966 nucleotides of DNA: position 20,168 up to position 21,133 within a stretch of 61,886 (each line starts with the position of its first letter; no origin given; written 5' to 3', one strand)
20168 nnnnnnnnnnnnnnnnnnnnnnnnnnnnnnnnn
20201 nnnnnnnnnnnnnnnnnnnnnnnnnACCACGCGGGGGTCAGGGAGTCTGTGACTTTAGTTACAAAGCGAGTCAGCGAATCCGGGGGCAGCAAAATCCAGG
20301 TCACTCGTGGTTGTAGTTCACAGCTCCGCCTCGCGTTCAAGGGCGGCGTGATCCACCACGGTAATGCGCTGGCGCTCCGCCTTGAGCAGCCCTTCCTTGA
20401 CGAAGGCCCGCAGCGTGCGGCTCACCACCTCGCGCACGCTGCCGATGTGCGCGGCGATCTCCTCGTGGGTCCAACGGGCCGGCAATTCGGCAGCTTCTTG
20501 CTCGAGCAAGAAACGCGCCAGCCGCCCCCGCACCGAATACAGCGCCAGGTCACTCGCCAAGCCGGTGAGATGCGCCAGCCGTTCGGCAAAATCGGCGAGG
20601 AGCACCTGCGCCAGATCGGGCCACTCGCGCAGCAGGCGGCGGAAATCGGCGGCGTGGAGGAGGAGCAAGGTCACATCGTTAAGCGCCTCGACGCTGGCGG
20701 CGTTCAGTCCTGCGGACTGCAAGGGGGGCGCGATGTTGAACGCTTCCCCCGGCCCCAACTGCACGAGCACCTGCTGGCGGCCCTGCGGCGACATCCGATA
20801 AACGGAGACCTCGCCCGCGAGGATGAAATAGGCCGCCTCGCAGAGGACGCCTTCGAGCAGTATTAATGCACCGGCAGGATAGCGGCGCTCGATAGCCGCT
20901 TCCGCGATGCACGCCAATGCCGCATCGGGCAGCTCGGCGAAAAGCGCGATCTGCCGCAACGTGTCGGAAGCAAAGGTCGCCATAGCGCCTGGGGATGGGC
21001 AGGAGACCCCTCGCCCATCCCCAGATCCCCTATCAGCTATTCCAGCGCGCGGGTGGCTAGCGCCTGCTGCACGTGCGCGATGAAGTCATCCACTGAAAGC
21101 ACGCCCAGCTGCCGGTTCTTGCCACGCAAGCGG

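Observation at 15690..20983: Extended hybrid-cluster-protein operon: Crp/Fnr, ferredoxin, hcp, DoxX, DUF438, ubiquitin-fold protein, cupin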

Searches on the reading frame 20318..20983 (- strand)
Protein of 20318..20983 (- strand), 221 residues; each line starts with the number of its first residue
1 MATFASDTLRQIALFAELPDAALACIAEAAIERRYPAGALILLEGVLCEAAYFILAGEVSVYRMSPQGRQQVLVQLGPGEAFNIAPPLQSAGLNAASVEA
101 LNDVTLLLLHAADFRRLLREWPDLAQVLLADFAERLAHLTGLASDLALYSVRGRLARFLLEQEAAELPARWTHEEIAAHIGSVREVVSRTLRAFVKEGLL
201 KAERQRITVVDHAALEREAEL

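Call 3: search_protein_families(library=pfam, proteins=[window:20318-20983:-], max_evalue=0.01)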
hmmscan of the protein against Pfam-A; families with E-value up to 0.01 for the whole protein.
window:20318-20983:- (221 aa): 3 families
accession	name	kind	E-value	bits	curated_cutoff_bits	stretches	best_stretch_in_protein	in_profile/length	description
PF00027.35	cNMP_binding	-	3.8e-17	62.5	27.5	1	32-119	1-87/89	Cyclic nucleotide-binding domain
PF13545.12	HTH_Crp_2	-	9.7e-17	61.1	27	1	153-217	1-69/70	Crp-like helix-turn-helix domain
PF00325.26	Crp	-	3.4e-05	23.9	21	1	172-200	4-32/32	Bacterial regulatory proteins, crp family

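Call 4: search_protein_families(library=ncbifam, proteins=[window:20318-20983:-], max_evalue=0.01)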
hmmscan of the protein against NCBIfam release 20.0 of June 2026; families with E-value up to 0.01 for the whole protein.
window:20318-20983:- (221 aa): 13 families
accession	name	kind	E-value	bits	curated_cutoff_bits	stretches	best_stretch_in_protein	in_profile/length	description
NF006901.0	PRK09392.1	equivalog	4.3e-17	62.2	211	1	7-218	7-220/236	transcriptional activator FtrB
NF008732.0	PRK11753.1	equivalog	9.6e-17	61.2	266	1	20-210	13-211/214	cAMP-activated global transcriptional regulator CRP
NF052518.1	TransRegLdrP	equivalog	5e-12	46.2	300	1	41-220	10-189/195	transcriptional regulator LdrP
NF045989.1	TransRegFnrLRhodb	equivalog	7.9e-11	41.6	300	1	9-218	15-234/245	transcriptional regulator FnrL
NF053664.1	TransRegPtrACyano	equivalog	9.3e-11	41.4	300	1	48-213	27-193/196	Crp/Fnr family transcriptional regulator PtrA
NF041163.2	encap_f2b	equivalog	2.6e-10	40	400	1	6-128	70-193/450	family 2B encapsulin nanocompartment shell protein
NF050806.1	TransRegFixKCaul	equivalog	1.6e-09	37.3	300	1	24-217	17-212/215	transcriptional regulator FixK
NF010499.0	PRK13918.1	equivalog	2.9e-09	36.7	274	1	35-217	17-199/205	CRP/FNR family transcriptional regulator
TIGR03697.1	NtcA_cyano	equivalog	8.1e-08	32.2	244.95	1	41-216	4-189/193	global nitrogen regulator NtcA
TIGR03896.1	cyc_nuc_ocin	subfamily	1.2e-07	31.4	161.05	1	6-136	136-266/317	bacteriocin-type transport-associated protein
NF007707.0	PRK10402.1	subfamily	4.6e-06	26.4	180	1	34-219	35-218/226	transcriptional regulator YeiL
NF050815.1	TransActFtrBCaul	equivalog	9.7e-05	21.7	300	1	9-217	11-221/251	transcriptional activator FtrB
NF008365.0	PRK11161.1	subfamily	0.00059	19.2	228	1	170-218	194-242/250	fumarate/nitrate reduction transcriptional regulator Fnr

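Call 58: search_solved_structures(query=window:20318-20983:-, max_evalue=0.000001)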
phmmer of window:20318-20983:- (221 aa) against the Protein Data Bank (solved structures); distinct sequences matched with E-value up to 0.000001: 60.
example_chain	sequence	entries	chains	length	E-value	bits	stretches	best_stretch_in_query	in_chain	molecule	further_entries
4ev0_A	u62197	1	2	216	3.3e-19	72.7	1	32-217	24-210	Transcription regulator, Crp family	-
4byy_A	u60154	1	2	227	2.3e-18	70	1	13-219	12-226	TRANSCRIPTIONAL REGULATOR, CRP/FNR FAMILY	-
4cyd_A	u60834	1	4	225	2.4e-18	69.9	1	13-219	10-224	PROBABLE TRANSCRIPTION REGULATOR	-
3r6s_A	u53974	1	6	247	3e-18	69.6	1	12-219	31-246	transcription regulator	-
3d0s_A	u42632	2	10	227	1e-17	67.9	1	8-219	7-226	TRANSCRIPTIONAL REGULATORY PROTEIN | PROBABLE TRANSCRIPTIONAL REGULATORY PROTEIN (PROBABLY CRP/ FNR-FAMILY)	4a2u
3mzh_A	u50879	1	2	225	1.2e-17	67.7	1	9-219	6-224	PROBABLE TRANSCRIPTIONAL REGULATORY PROTEIN (PROBABLY CRP/FNR-FAMILY)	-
3h3u_A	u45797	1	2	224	1.3e-17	67.6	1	9-219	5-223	PROBABLE TRANSCRIPTIONAL REGULATORY PROTEIN (PROBABLY CRP/FNR-FAMILY)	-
3i54_A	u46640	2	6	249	1.3e-17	67.5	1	7-219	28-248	Transcriptional regulator, Crp/Fnr family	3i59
3dv8_A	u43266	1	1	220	3.4e-17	66.1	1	14-216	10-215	transcriptional regulator, Crp/Fnr family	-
2oz6_A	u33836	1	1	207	1.1e-14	57.9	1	32-206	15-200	Virulence Factor Regulator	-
7ff9_A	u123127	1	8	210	1.2e-14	57.9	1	32-206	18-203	cAMP-activated global transcriptional regulator Vfr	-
7ff8_A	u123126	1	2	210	1.2e-14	57.8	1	32-206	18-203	cAMP-activated global transcriptional regulator Vfr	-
7few_A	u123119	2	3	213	1.2e-14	57.8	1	32-206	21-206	cAMP-activated global transcriptional regulator Vfr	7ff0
7few_B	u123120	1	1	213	2.3e-14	56.9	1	32-206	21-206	cAMP-activated global transcriptional regulator Vfr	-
3e97_A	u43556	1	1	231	1.1e-12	51.5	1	7-217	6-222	Transcriptional regulator, Crp/Fnr family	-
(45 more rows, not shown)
